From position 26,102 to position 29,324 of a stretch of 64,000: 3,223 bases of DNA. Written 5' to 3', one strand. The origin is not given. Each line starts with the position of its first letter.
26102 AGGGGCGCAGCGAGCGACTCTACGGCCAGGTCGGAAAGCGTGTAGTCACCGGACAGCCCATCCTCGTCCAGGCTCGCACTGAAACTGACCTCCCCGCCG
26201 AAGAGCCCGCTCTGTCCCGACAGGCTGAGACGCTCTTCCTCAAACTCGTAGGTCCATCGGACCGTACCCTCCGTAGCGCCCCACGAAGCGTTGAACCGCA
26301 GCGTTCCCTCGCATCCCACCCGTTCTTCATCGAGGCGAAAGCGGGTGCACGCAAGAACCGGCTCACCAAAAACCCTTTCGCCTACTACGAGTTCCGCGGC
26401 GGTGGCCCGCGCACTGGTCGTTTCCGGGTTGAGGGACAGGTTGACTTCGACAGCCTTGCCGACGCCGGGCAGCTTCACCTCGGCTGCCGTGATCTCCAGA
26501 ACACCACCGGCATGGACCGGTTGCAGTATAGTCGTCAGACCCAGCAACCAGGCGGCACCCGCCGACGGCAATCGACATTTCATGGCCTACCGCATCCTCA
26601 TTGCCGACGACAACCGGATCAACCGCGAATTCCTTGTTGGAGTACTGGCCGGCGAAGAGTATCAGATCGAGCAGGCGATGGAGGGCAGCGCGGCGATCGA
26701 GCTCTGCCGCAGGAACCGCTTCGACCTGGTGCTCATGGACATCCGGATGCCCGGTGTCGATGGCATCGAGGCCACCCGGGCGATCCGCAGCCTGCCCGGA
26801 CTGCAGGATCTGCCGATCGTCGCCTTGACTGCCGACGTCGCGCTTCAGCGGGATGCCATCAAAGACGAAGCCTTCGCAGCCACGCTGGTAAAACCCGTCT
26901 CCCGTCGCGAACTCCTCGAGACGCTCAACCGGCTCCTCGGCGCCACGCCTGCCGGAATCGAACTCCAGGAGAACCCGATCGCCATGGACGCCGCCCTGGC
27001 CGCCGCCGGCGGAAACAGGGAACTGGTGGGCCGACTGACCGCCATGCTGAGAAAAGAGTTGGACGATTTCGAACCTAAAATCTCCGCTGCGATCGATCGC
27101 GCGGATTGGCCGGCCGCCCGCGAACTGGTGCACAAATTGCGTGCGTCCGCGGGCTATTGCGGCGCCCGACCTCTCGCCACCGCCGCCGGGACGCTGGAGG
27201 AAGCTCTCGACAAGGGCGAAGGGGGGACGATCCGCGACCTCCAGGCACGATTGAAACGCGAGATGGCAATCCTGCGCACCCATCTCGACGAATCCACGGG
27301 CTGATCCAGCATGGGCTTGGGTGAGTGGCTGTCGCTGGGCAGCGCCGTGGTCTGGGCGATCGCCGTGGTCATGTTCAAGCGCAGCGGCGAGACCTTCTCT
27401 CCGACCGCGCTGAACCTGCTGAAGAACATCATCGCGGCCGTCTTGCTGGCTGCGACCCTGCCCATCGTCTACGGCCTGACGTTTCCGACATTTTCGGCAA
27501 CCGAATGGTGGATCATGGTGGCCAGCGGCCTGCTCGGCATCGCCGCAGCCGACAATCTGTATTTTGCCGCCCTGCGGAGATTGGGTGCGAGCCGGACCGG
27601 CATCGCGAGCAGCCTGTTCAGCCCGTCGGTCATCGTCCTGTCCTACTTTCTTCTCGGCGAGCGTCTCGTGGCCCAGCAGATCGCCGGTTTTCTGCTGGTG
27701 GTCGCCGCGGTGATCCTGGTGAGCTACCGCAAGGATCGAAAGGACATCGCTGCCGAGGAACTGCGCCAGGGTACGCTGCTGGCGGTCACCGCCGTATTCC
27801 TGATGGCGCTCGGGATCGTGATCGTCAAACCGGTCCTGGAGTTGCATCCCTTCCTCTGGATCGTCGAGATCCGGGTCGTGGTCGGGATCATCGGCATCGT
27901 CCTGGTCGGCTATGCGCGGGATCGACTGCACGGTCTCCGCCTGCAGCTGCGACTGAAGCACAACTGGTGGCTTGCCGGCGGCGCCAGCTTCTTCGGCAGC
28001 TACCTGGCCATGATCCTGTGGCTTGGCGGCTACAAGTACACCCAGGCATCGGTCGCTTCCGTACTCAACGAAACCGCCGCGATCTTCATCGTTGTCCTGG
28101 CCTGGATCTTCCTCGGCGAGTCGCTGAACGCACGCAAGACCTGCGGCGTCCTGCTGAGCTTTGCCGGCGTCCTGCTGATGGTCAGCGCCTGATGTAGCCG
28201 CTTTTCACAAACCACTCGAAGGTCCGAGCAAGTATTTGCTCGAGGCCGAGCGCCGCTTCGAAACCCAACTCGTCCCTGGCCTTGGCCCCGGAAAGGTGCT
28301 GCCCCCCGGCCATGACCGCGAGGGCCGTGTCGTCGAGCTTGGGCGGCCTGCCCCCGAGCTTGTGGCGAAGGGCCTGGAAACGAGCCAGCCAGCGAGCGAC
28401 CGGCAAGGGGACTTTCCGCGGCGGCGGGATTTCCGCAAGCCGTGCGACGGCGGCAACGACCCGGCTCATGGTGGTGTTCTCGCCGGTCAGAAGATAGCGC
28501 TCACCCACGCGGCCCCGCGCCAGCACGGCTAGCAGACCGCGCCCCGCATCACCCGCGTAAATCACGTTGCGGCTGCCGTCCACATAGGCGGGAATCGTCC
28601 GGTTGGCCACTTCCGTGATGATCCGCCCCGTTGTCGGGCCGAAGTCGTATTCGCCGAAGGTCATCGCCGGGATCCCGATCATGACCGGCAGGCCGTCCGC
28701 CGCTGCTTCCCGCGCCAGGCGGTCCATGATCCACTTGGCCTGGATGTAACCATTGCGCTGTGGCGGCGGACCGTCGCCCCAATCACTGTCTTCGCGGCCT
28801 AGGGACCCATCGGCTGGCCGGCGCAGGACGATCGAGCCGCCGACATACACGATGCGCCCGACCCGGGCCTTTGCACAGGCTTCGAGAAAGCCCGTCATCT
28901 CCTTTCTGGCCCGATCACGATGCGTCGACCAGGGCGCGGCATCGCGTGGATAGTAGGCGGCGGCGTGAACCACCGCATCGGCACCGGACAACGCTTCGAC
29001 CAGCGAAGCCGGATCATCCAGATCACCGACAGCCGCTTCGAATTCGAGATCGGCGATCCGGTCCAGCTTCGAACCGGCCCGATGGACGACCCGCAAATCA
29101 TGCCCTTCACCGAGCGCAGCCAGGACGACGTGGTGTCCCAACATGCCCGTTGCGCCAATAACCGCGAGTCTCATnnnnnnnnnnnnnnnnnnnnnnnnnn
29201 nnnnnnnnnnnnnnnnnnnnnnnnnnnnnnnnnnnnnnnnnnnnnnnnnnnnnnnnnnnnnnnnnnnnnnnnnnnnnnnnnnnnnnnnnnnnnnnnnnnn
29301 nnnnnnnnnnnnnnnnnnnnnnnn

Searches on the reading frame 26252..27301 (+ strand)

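Call 11: search_protein_families(library=pfam, proteins=[window:26252-27301:+], max_evalue=0.001)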
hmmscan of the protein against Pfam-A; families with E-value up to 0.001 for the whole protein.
window:26252-27301:+ (350 aa): 2 families
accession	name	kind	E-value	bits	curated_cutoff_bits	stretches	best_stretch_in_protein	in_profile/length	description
PF00072.30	Response_reg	-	4.5e-23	82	30.2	1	115-225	1-110/111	Response regulator receiver domain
PF01627.28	Hpt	-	5.9e-10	39.7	24.6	1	262-342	2-82/84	Hpt domain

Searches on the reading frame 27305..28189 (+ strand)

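Call 11: search_protein_families(library=pfam, proteins=[window:27305-28189:+], max_evalue=0.001)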
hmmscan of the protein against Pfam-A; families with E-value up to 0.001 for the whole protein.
window:27305-28189:+ (295 aa): 2 families
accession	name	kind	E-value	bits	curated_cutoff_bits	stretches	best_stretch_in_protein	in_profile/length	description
PF00892.27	EamA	-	1.1e-39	136.2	28.2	2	156-293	3-134/135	EamA-like transporter family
PF04142.21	Nuc_sug_transp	-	0.00097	18.8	27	1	82-192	96-215/315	Nucleotide-sugar transporter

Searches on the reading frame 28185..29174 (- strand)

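Call 87: search_protein_families(library=ncbifam, proteins=[window:28185-29174:-], max_evalue=0.00001)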
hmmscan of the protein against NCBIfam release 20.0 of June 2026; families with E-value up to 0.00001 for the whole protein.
window:28185-29174:- (330 aa): 10 families
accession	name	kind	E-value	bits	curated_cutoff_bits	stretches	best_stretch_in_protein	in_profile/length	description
TIGR03466.1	HpnA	hypoth_equivalog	2.3e-55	187.8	367.65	1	4-328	4-327/327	hopanoid-associated sugar epimerase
NF052578.1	StrlDmthSdmBMthl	equivalog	2.6e-31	109.6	600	1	3-328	3-328/328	sterol demethylase protein SdmB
NF042422.1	oxyalk_red_OleD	equivalog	2e-12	47.1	580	1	1-178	1-174/329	2-alkyl-3-oxoalkanoate reductase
NF041293.1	G6PDh_Azf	equivalog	2.2e-09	37.1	400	1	5-111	7-113/252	NAD-dependent glucose-6-phosphate dehydrogenase Azf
TIGR01181.1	dTDP_gluc_dehyt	equivalog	1.3e-08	34.3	365.1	1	158-324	167-313/321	dTDP-glucose 4,6-dehydratase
TIGR01746.1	Thioester-redct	subfamily_domain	2.4e-08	33.6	213.35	1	93-175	116-198/371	thioester reductase domain-containing protein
NF042423.1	oxyalk_red_Shew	equivalog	1.9e-07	30.5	580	1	3-115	11-120/331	2-alkyl-3-oxoalkanoate reductase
NF058621.1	DiazavRedAvaA7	equivalog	5.5e-07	29.5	400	1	1-267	1-272/304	3-diazoavenalumate denitrifying reductase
NF004520.0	PRK05865.1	equivalog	3.7e-06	25.1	1509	1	1-113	1-103/854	sugar epimerase family protein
NF007582.0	PRK10217.1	equivalog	4.1e-06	26.1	698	1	146-259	163-281/355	dTDP-glucose 4,6-dehydratase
